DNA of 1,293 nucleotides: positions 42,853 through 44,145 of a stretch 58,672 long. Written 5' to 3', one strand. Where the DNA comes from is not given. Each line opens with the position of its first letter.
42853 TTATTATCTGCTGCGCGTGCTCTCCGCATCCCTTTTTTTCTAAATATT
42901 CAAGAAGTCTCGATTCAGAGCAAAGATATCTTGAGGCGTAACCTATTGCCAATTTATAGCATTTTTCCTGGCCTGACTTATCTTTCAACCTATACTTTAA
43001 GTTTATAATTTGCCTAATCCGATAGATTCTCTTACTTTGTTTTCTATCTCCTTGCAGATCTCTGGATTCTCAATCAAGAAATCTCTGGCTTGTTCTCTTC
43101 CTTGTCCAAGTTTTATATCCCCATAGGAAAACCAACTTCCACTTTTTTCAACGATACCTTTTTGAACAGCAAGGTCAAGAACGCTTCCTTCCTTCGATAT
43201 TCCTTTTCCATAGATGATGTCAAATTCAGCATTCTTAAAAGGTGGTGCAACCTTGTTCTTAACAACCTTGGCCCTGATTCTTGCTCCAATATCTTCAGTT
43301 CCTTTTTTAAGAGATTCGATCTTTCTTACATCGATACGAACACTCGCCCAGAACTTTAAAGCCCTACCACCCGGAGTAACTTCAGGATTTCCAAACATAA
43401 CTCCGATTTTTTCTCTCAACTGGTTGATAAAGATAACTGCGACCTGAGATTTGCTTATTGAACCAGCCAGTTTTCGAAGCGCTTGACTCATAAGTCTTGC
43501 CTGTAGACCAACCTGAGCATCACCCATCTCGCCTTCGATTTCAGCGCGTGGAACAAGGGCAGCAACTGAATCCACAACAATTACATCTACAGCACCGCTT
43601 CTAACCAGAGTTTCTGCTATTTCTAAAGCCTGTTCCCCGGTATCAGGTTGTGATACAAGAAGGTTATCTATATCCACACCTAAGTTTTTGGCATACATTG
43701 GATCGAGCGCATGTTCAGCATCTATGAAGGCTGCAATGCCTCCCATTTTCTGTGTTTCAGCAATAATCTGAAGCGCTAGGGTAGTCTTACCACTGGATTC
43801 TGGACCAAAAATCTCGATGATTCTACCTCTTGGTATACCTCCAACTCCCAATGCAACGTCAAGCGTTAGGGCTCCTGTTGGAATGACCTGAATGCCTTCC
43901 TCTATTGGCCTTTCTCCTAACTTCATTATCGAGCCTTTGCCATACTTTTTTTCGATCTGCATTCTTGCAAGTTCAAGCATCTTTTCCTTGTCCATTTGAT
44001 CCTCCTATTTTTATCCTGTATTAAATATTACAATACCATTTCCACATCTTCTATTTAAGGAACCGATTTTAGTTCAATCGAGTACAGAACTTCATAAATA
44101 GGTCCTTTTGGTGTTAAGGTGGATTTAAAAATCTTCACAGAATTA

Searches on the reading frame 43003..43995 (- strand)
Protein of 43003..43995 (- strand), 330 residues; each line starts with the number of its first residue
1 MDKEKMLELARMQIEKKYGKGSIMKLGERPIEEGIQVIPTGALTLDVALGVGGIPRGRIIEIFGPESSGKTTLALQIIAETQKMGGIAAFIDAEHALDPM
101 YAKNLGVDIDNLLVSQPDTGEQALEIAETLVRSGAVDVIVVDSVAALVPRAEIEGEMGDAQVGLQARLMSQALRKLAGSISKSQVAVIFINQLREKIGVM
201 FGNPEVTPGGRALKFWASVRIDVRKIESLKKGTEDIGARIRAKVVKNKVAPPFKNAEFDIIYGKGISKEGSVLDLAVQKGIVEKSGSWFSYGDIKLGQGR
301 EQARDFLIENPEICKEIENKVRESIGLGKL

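Call 26: list_cluster_members(proteins=[window:43003-43995:-, window:29986-32229:-, window:37241-38536:-, window:45790-47103:-, window:47107-48111:-, window:50067-50909:-, window:52250-53563:-, window:14676-15785:+, window:17524-18978:+, window:35377-36252:-])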
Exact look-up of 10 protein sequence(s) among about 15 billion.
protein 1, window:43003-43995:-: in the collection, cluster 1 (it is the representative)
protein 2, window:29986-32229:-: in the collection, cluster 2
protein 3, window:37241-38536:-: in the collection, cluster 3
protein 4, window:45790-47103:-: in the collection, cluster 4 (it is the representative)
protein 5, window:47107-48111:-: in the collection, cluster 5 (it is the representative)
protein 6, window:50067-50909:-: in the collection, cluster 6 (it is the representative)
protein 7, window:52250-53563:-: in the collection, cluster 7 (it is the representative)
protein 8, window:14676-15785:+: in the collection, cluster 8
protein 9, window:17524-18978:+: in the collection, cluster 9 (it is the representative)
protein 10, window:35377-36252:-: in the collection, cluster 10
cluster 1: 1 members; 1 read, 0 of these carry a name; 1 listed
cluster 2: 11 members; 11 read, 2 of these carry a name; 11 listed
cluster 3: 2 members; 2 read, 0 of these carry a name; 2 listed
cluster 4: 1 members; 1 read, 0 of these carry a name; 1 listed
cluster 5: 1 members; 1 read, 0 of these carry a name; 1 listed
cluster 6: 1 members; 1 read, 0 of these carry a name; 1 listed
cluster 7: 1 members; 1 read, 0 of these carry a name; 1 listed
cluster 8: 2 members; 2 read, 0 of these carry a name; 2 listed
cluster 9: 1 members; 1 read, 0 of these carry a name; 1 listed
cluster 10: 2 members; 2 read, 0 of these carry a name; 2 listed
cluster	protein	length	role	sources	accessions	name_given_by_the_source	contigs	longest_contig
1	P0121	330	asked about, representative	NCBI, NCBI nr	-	-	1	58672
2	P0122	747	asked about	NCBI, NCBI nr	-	-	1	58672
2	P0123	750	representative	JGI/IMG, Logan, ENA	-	-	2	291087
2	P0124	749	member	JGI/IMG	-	ribonucleoside-triphosphate reductase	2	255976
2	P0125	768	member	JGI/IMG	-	ribonucleoside-triphosphate reductase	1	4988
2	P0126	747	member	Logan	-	-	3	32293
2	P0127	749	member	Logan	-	-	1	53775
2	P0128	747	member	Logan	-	-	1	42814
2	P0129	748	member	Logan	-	-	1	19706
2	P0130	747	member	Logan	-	-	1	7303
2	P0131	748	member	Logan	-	-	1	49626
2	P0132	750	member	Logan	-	-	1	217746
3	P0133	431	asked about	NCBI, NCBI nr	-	-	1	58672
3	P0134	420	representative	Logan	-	-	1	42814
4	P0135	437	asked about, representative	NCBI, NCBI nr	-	-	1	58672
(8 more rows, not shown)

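Call 28: find_encoding_contigs(protein=P0123, flank=10000, max_places=4)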
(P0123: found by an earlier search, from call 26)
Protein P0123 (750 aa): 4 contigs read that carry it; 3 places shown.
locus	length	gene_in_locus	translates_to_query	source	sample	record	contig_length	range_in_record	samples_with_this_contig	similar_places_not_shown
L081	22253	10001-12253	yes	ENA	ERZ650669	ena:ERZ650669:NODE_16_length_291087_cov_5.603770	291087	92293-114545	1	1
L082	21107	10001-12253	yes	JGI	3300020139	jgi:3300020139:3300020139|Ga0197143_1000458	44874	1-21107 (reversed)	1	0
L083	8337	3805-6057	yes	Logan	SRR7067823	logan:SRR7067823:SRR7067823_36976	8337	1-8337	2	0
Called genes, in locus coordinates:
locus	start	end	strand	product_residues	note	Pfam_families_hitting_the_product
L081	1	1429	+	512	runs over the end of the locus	PF12072:RNase_Y_N, PF00013:KH_1 (weak), PF08668:HDOD (faint), PF01966:HD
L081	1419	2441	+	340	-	PF02518:HATPase_c, PF13589:HATPase_c_3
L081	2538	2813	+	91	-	PF04232:SpoVS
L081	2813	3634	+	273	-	PF02811:PHP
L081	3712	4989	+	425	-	PF00919:UPF0004, PF04055:Radical_SAM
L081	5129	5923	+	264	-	PF01715:IPPT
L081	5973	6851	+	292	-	PF01678:DAP_epimerase, PF05544:Pro_racemase (faint), PF01678:DAP_epimerase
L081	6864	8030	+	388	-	PF00155:Aminotran_1_2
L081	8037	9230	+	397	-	PF13167:GTP-bdg_N, PF16360:GTP-bdg_M, PF00350:Dynamin_N (faint), PF03193:RsgA_GTPase (faint), PF01926:MMR_HSR1, PF02421:FeoB_N (faint), PF16897:MMR_HSR1_Xtn (weak)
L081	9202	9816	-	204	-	PF01726:LexA_DNA_bind, PF00717:Peptidase_S24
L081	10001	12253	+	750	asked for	PF13597:NRDD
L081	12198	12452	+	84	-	PF13098:Thioredoxin_2 (faint), PF13192:Thioredoxin_3 (weak)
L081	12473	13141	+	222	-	PF04055:Radical_SAM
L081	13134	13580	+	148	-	PF00692:dUTPase, PF22769:DCD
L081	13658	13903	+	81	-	PF00578:AhpC-TSA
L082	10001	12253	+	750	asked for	PF13597:NRDD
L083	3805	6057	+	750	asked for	PF13597:NRDD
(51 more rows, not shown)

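Call 29: find_encoding_contigs(protein=P0132, flank=10000, max_places=4)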
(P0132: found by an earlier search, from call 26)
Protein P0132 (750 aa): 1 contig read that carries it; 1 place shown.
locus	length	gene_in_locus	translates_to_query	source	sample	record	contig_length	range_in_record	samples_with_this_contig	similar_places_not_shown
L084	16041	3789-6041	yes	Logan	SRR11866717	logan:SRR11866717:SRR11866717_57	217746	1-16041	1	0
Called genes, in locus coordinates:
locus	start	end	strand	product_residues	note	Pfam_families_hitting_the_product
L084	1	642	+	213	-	?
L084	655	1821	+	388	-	PF00155:Aminotran_1_2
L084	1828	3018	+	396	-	PF13167:GTP-bdg_N, PF16360:GTP-bdg_M, PF03193:RsgA_GTPase (faint), PF01926:MMR_HSR1, PF16897:MMR_HSR1_Xtn (weak)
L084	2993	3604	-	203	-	PF01726:LexA_DNA_bind, PF01047:MarR (faint), PF12802:MarR_2 (weak), PF00717:Peptidase_S24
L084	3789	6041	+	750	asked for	PF13597:NRDD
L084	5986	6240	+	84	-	PF13192:Thioredoxin_3 (weak)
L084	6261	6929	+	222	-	PF13353:Fer4_12 (weak), PF04055:Radical_SAM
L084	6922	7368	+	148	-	PF00692:dUTPase, PF22769:DCD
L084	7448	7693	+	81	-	PF00578:AhpC-TSA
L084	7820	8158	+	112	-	PF00578:AhpC-TSA, PF10417:1-cysPrx_C (weak)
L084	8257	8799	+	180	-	PF01661:Macro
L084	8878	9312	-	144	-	-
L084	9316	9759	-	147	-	-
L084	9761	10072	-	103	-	-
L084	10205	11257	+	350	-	PF03330:DPBB_1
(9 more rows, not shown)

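Call 35: find_homologous_proteins(query=P0121, max_evalue=1e-60)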
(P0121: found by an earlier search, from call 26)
Query P0121 (330 aa): 8000 proteins with E <= 1e-60 among 8000 candidates; the best 120 are listed.
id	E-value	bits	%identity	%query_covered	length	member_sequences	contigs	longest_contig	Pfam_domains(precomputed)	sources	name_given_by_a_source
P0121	5.6e-205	698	100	100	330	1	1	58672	PF06745.20,PF08423.18,PF00154.28,PF21096.3,PF01637.25,PF27531.1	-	-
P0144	7.8e-205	697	71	98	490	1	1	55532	PF13173.13,PF06745.20,PF03796.22,PF08423.18,PF13401.13,PF00154.28,PF01637.25,PF27531.1,PF13191.13,PF13479.13,PF00005.34,PF14516.13,PF21096.3,PF13481.13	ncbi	-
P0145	1.3e-199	680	96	100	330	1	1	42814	PF06745.20,PF08423.18,PF00154.28,PF21096.3,PF01637.25,PF27531.1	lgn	-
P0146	6.9e-195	665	-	-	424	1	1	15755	PF13173.13,PF06745.20,PF03796.22,PF08423.18,PF00004.36,PF13401.13,PF00154.28,PF01637.25,PF27531.1,PF13191.13,PF13479.13,PF00005.34,PF14516.13,PF21096.3,PF13481.13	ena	-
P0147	3.1e-194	663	93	100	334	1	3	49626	PF06745.20,PF08423.18,PF00154.28,PF21096.3,PF27531.1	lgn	-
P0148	2.1e-193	660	93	100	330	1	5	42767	PF06745.20,PF08423.18,PF00154.28,PF21096.3,PF27531.1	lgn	-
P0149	5.7e-191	652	92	100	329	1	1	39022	PF06745.20,PF08423.18,PF00154.28,PF21096.3,PF27531.1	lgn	-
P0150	8.5e-189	645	91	99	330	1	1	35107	PF06745.20,PF08423.18,PF00154.28,PF21096.3,PF01637.25,PF27531.1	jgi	jgi:recombination protein RecA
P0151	2.9e-188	643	89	100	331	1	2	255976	PF06745.20,PF13479.13,PF08423.18,PF00154.28,PF21096.3,PF01637.25,PF27531.1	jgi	jgi:recombination protein RecA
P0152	1.1e-187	641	90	100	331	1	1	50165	PF06745.20,PF08423.18,PF00154.28,PF21096.3,PF01637.25,PF27531.1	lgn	-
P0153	2.2e-187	640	91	99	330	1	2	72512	PF06745.20,PF08423.18,PF00154.28,PF21096.3,PF01637.25,PF27531.1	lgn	-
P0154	3.4e-187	639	90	99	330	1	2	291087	PF06745.20,PF08423.18,PF00154.28,PF21096.3,PF01637.25,PF27531.1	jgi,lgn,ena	-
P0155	1.0e-185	635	90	98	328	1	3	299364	PF06745.20,PF08423.18,PF00154.28,PF21096.3,PF01637.25,PF27531.1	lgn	-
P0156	1.6e-185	634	90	98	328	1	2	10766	PF06745.20,PF08423.18,PF00154.28,PF21096.3,PF01637.25,PF27531.1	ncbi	-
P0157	1.3e-179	614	85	99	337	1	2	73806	PF06745.20,PF08423.18,PF00154.28,PF21096.3,PF01637.25,PF27531.1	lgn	-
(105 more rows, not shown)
